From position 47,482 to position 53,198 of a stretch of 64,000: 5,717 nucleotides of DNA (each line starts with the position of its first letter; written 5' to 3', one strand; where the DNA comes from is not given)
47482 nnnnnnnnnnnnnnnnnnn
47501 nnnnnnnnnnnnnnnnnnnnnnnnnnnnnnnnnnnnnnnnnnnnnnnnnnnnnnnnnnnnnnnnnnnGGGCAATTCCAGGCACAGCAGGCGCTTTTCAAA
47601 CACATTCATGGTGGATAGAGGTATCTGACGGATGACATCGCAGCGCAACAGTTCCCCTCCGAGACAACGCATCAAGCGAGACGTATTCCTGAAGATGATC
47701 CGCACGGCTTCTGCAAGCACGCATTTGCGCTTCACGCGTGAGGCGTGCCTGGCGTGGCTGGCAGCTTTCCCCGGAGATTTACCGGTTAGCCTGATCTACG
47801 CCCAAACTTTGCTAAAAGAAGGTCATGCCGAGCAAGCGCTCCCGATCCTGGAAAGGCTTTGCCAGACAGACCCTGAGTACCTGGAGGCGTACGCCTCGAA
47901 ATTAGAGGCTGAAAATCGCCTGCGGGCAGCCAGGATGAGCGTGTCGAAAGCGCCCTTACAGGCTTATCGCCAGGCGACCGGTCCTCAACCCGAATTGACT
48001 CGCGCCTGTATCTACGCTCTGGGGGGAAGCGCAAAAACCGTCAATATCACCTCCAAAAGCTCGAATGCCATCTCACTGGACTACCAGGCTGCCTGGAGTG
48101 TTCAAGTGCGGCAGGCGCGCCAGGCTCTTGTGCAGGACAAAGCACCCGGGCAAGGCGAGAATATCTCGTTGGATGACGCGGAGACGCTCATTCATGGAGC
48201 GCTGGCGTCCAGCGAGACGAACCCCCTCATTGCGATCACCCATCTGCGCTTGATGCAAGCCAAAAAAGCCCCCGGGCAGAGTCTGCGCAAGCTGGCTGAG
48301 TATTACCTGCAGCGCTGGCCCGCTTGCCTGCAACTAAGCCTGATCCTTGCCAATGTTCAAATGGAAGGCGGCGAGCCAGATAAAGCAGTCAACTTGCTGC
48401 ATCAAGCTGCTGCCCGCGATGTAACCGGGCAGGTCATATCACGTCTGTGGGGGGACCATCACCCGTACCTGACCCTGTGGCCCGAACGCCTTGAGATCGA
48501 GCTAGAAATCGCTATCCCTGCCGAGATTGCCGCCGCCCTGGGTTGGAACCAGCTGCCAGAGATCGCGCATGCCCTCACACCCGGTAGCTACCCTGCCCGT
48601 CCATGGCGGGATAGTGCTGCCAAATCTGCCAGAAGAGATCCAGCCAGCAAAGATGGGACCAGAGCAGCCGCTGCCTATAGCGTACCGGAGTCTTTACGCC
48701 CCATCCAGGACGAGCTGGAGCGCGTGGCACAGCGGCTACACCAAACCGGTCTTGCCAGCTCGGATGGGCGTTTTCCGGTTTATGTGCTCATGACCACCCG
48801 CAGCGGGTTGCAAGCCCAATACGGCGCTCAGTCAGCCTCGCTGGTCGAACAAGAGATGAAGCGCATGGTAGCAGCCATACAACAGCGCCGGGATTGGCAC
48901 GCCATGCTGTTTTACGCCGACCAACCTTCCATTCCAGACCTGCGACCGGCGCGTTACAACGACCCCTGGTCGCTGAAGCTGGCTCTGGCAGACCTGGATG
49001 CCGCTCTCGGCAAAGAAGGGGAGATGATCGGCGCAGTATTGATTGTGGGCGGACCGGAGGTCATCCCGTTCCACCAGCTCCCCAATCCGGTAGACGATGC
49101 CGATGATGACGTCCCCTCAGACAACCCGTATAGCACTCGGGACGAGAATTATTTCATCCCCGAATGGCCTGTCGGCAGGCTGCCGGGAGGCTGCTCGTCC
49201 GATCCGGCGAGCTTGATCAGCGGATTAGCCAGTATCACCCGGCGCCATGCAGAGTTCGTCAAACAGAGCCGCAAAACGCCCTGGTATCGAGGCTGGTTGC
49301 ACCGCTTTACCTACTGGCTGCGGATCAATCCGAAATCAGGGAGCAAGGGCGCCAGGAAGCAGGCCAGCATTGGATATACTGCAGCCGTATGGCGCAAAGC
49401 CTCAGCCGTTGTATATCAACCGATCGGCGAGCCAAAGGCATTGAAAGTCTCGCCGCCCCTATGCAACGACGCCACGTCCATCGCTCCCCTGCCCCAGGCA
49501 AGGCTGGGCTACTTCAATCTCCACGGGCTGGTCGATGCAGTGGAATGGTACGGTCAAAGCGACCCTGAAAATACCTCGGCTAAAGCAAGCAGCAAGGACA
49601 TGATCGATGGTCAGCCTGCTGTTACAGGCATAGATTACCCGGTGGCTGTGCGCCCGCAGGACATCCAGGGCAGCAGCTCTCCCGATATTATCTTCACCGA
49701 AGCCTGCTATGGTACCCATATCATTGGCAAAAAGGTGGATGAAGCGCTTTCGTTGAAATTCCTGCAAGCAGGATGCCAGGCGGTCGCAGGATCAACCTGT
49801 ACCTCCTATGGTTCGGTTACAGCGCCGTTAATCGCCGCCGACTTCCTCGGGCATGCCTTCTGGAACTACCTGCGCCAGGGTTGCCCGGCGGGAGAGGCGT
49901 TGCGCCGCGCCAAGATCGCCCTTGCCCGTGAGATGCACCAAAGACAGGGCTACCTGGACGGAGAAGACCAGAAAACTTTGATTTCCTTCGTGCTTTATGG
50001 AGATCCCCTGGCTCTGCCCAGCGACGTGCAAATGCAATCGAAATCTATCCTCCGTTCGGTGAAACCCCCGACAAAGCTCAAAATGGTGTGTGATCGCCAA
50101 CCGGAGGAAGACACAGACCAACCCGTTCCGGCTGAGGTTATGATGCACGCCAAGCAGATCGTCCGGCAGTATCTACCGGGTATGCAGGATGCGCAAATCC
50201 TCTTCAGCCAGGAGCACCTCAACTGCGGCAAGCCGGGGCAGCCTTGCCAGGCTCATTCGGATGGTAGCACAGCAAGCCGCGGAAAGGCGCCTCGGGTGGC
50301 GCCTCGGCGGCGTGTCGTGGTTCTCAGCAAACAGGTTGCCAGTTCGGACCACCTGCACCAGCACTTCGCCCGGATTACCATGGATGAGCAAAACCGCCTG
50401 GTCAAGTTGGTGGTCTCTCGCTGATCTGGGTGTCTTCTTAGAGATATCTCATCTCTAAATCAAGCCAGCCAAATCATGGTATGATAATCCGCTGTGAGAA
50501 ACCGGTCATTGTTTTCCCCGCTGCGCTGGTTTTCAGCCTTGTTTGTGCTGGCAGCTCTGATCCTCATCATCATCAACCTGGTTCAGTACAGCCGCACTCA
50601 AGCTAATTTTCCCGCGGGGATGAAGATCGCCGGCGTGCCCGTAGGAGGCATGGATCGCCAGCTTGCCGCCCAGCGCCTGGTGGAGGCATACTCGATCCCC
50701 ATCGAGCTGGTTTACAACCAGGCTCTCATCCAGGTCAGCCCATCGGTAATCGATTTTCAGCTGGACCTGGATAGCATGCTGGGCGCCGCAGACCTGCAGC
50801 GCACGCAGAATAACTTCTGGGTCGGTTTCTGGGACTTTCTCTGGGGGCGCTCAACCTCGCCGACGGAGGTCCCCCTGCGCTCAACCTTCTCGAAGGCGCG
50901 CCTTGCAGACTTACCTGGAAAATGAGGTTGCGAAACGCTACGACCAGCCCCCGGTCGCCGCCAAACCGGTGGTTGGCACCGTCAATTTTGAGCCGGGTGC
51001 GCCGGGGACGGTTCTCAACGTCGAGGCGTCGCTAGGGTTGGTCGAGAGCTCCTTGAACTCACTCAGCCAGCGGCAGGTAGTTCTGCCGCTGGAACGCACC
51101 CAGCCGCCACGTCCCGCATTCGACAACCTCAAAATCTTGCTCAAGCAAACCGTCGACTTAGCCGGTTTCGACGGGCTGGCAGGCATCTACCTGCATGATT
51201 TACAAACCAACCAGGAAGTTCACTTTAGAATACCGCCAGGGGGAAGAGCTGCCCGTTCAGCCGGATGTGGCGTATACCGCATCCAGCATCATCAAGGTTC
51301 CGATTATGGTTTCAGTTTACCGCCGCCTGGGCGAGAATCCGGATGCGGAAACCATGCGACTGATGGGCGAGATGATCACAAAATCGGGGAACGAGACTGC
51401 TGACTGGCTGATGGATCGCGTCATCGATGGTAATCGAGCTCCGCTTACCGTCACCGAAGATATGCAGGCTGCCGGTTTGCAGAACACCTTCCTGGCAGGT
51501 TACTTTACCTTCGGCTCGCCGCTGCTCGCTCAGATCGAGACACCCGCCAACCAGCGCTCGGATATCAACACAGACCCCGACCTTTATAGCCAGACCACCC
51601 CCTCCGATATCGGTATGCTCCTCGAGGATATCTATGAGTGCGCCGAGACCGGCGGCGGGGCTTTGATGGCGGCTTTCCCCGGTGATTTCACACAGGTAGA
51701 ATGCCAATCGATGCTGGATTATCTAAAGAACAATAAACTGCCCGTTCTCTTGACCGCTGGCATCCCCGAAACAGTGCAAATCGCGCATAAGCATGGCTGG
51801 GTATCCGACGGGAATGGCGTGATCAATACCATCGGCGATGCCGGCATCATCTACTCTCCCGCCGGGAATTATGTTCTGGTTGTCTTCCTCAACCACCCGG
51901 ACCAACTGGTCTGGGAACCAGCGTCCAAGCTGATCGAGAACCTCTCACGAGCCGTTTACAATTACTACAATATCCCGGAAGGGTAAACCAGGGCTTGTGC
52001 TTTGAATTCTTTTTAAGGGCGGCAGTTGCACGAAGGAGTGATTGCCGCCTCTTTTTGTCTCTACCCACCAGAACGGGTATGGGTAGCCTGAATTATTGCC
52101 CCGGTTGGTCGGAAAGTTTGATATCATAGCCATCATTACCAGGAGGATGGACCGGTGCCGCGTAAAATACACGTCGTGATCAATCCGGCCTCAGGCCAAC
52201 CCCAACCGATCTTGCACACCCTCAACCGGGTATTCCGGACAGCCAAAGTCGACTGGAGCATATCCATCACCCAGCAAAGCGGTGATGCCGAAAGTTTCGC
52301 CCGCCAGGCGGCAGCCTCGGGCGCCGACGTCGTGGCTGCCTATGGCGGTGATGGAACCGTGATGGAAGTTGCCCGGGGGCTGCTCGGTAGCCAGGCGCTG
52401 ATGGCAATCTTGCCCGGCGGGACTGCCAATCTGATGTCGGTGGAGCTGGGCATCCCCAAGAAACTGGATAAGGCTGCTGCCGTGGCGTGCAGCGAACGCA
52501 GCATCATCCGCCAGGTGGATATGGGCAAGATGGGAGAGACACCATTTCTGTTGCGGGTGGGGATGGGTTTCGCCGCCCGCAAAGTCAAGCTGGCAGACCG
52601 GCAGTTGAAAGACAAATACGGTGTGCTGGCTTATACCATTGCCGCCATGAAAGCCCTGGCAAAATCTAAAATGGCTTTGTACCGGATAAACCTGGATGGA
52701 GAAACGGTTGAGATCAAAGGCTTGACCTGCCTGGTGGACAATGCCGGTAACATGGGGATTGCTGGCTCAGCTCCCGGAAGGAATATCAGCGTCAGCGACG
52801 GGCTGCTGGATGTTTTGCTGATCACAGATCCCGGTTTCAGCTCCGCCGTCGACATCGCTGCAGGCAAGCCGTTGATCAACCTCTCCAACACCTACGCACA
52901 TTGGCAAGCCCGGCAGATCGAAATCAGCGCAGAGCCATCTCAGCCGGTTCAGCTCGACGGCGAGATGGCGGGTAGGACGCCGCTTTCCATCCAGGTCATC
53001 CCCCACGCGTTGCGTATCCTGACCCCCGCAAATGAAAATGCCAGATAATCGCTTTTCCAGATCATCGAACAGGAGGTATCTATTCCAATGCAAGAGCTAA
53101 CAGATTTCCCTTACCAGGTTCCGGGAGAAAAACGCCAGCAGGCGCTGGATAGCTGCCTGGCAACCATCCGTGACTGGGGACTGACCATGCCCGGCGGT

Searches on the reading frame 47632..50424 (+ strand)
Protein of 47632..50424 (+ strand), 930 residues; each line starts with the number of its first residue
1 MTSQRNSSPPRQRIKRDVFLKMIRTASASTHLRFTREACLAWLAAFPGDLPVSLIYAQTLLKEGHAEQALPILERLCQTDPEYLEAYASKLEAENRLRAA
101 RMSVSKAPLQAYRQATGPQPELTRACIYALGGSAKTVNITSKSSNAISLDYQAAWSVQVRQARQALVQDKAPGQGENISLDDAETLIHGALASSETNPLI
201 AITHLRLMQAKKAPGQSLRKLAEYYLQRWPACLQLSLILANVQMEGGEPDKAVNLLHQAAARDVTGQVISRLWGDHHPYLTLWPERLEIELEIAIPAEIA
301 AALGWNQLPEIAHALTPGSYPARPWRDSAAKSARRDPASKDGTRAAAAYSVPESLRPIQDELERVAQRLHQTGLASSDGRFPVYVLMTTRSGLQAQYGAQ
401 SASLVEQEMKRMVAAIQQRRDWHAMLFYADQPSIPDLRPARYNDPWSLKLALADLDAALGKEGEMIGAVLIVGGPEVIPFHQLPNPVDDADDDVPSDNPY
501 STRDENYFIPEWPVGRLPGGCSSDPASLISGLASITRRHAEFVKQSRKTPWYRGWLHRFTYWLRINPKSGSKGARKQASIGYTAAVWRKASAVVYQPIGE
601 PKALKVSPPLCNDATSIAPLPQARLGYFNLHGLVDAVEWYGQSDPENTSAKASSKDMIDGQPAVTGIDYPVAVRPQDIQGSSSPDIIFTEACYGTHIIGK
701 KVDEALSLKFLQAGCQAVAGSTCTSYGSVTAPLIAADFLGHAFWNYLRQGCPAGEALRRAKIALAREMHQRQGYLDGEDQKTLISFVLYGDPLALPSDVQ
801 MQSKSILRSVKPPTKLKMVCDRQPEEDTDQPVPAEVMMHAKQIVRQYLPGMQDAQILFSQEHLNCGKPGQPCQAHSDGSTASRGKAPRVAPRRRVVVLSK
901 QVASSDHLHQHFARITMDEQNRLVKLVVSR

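Call 81: search_protein_families(library=pfam, max_evalue=0.00001, proteins=[window:47632-50424:+])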
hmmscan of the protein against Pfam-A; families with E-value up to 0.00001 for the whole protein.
window:47632-50424:+ (930 aa): 3 families
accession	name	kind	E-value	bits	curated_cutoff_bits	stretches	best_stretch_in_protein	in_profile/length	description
PF01364.23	Peptidase_C25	-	1.4e-08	34.9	23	0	686-793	265-371/374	Peptidase family C25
PF14559.12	TPR_19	-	1.1e-07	32.5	25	0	43-89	18-63/68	Tetratricopeptide repeat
PF13428.12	TPR_14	-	1.2e-06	29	23.5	0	54-88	5-39/44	Tetratricopeptide repeat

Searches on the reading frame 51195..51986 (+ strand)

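Call 82: search_protein_families(library=pfam, max_evalue=0.00001, proteins=[window:51195-51986:+])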
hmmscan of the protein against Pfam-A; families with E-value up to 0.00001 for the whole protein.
window:51195-51986:+ (263 aa): 1 family
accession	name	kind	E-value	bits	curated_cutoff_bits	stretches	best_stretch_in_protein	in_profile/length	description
PF13354.11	Beta-lactamase2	-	3.3e-19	69.5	22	1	56-231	78-213/214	Beta-lactamase enzyme family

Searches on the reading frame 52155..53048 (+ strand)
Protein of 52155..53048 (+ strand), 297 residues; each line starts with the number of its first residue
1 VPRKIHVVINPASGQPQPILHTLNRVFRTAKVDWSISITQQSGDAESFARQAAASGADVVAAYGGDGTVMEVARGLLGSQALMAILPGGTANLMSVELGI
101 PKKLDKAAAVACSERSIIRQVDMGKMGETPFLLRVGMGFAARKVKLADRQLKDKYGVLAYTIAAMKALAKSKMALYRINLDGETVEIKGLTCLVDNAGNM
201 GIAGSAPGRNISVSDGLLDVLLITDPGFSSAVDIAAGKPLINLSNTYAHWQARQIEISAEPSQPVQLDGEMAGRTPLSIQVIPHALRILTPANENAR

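Call 82: search_protein_families(library=pfam, max_evalue=0.00001, proteins=[window:52155-53048:+])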
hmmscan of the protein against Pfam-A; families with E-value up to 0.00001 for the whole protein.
window:52155-53048:+ (297 aa): 2 families
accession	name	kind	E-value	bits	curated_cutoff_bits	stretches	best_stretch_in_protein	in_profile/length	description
PF00781.29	DAGK_cat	-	5.6e-26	91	23.6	1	4-126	1-125/125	Diacylglycerol kinase catalytic domain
PF19279.4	YegS_C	-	5.4e-18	65.7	27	1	135-289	3-157/158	YegS C-terminal NAD kinase beta sandwich-like domain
